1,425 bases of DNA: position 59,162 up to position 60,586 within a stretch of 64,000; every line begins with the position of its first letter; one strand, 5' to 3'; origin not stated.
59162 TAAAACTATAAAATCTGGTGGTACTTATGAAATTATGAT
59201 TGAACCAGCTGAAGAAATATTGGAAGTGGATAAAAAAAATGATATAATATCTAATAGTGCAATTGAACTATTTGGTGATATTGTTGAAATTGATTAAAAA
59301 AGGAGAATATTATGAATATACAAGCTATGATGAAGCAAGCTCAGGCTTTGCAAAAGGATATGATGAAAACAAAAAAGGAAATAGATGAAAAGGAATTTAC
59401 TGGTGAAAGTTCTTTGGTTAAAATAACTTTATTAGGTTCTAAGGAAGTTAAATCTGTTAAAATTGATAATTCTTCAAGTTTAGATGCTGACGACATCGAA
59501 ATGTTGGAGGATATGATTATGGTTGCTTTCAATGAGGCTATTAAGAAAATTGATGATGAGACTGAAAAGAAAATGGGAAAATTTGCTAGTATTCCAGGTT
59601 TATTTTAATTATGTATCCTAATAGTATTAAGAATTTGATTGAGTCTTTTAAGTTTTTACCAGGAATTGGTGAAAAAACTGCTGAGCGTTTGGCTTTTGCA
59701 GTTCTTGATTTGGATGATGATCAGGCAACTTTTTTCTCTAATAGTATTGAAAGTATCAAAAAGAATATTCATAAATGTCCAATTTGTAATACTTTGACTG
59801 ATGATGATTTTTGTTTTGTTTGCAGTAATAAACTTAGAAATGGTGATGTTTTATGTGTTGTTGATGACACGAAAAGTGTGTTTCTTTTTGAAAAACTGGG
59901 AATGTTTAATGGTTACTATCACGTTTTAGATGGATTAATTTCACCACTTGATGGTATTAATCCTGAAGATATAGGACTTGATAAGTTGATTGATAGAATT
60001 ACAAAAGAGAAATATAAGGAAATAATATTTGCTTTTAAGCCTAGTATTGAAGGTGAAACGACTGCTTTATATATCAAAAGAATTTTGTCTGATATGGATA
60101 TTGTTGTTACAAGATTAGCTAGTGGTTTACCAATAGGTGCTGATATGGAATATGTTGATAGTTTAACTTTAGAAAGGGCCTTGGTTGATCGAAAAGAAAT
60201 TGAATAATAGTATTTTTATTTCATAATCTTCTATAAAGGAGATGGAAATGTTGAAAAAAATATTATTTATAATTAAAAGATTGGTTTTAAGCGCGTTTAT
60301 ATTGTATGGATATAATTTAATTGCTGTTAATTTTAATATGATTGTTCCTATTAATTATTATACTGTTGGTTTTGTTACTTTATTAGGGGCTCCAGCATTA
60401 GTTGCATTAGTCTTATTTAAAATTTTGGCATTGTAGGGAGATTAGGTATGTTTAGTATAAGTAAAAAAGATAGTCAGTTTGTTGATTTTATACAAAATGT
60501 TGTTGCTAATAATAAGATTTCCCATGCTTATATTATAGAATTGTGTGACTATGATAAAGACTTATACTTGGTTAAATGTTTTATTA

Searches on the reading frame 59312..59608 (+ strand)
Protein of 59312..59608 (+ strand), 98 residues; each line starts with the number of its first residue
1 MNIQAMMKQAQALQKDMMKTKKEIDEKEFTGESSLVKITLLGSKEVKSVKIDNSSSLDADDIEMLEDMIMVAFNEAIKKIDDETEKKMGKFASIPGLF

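Call 30: find_encoding_contigs(protein=window:59312-59608:+, flank=4500, max_places=10)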
Protein window:59312-59608:+ (98 aa): 22 contigs read that carry it; 10 places shown.
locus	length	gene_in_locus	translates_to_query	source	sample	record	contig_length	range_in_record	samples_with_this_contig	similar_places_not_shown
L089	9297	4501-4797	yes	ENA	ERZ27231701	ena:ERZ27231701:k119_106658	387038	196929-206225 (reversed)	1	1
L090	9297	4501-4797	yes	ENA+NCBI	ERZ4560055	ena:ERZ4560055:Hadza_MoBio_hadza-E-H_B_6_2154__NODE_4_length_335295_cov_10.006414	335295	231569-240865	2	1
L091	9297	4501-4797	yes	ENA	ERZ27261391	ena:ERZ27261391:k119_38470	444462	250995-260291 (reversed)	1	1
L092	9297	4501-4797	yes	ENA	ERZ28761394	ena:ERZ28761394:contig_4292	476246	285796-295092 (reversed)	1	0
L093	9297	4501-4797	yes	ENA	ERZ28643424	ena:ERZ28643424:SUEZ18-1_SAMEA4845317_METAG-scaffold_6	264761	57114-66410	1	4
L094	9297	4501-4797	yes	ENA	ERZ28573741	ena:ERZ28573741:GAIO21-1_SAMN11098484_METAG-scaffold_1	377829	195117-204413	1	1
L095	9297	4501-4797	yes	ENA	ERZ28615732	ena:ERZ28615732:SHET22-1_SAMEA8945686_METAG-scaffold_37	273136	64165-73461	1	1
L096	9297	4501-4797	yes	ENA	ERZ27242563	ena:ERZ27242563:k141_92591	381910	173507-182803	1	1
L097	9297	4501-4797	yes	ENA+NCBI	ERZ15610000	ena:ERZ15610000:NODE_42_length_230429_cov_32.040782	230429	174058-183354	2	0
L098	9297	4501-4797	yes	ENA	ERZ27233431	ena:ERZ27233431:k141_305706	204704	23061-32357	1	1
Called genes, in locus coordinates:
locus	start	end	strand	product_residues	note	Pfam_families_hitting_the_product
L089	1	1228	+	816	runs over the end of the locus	PF00521:DNA_topoisoIV, PF03989:DNA_gyraseA_C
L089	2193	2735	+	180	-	PF14437:MafB19-deam, PF00383:dCMP_cyt_deam_1, PF14439:Bd3614-deam (weak)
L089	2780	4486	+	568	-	PF13177:DNA_pol3_delta2, PF00004:AAA, PF21960:RCF1-5-like_lid (weak), PF22608:DNAX_ATPase_lid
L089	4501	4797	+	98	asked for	PF02575:YbaB_DNA_bd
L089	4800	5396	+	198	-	PF21176:RecR_HhH, PF13662:Toprim_4, PF21175:RecR_C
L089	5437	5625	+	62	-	PF07441:BofA (weak)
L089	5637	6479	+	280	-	PF13177:DNA_pol3_delta2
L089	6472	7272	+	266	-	PF04468:PSP1, PF28472:PSP1_3rd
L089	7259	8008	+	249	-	PF03602:Cons_hypoth95 (weak), PF05175:MTS, PF05971:Methyltransf_10 (weak), PF13847:Methyltransf_31 (weak), PF13649:Methyltransf_25 (weak)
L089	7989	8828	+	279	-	PF00590:TP_methylase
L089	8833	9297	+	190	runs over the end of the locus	PF01195:Pept_tRNA_hydro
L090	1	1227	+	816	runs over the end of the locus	PF00521:DNA_topoisoIV, PF03989:DNA_gyraseA_C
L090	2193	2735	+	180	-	PF00383:dCMP_cyt_deam_1, PF14437:MafB19-deam, PF14439:Bd3614-deam (weak)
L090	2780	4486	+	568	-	PF13177:DNA_pol3_delta2, PF00004:AAA, PF21960:RCF1-5-like_lid, PF22608:DNAX_ATPase_lid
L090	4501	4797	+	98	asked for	PF02575:YbaB_DNA_bd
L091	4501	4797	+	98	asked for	PF02575:YbaB_DNA_bd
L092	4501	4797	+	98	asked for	PF02575:YbaB_DNA_bd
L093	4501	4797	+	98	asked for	PF02575:YbaB_DNA_bd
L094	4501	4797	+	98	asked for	PF02575:YbaB_DNA_bd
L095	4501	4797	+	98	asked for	PF02575:YbaB_DNA_bd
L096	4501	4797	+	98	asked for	PF02575:YbaB_DNA_bd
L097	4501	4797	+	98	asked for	PF02575:YbaB_DNA_bd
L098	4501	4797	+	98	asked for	PF02575:YbaB_DNA_bd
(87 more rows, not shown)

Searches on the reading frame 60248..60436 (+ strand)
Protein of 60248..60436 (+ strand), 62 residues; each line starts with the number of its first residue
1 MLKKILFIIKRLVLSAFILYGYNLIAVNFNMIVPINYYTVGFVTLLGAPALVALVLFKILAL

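Call 53: find_encoding_contigs(protein=window:60248-60436:+, flank=5000, max_places=10)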
Protein window:60248-60436:+ (62 aa): 23 contigs read that carry it; 10 places shown.
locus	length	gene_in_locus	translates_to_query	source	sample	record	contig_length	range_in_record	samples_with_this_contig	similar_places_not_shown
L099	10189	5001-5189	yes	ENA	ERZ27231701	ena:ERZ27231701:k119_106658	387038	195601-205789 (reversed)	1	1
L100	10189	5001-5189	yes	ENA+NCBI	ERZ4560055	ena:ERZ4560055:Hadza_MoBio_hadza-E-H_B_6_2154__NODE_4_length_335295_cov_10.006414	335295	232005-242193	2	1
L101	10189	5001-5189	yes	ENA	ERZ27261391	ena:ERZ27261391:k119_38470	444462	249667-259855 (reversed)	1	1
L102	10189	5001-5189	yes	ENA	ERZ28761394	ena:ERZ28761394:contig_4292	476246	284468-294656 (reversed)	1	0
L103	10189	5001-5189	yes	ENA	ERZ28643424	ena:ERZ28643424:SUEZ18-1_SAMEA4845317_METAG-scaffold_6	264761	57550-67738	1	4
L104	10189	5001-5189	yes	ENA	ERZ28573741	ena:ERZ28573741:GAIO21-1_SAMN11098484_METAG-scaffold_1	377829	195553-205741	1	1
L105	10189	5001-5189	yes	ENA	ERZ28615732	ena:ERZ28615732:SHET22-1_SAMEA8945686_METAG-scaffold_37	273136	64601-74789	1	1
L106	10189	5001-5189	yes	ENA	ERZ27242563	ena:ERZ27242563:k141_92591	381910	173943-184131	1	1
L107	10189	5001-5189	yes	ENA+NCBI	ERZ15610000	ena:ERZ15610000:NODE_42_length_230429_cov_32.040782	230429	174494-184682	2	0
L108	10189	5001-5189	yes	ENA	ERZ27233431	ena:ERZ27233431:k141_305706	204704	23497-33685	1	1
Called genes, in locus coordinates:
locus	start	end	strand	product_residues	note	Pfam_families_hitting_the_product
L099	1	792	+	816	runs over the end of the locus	PF00521:DNA_topoisoIV, PF03989:DNA_gyraseA_C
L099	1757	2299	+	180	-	PF14437:MafB19-deam, PF00383:dCMP_cyt_deam_1, PF14439:Bd3614-deam (weak)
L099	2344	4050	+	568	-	PF13177:DNA_pol3_delta2, PF00004:AAA, PF21960:RCF1-5-like_lid (weak), PF22608:DNAX_ATPase_lid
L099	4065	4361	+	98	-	PF02575:YbaB_DNA_bd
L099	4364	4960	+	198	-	PF21176:RecR_HhH, PF13662:Toprim_4, PF21175:RecR_C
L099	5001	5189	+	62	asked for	PF07441:BofA (weak)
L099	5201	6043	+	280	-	PF13177:DNA_pol3_delta2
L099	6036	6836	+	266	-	PF04468:PSP1, PF28472:PSP1_3rd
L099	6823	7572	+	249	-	PF03602:Cons_hypoth95 (weak), PF05175:MTS, PF05971:Methyltransf_10 (weak), PF13847:Methyltransf_31 (weak), PF13649:Methyltransf_25 (weak)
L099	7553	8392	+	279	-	PF00590:TP_methylase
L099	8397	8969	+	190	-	PF01195:Pept_tRNA_hydro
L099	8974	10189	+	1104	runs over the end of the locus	PF17757:UvrB_inter, PF02559:CarD_TRCF_RID, PF00270:DEAD, PF04851:ResIII, PF00271:Helicase_C, PF03461:TRCF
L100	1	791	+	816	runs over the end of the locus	PF00521:DNA_topoisoIV, PF03989:DNA_gyraseA_C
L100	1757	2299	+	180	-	PF00383:dCMP_cyt_deam_1, PF14437:MafB19-deam, PF14439:Bd3614-deam (weak)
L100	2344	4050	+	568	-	PF13177:DNA_pol3_delta2, PF00004:AAA, PF21960:RCF1-5-like_lid, PF22608:DNAX_ATPase_lid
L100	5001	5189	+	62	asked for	PF07441:BofA (weak)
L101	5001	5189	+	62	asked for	PF07441:BofA (weak)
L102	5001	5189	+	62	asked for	PF07441:BofA (weak)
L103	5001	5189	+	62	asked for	PF07441:BofA (weak)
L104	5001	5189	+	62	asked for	PF07441:BofA (weak)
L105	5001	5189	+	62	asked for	PF07441:BofA (weak)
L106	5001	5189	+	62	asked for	PF07441:BofA (weak)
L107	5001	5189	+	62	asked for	PF07441:BofA (weak)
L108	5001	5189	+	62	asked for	PF07441:BofA (weak)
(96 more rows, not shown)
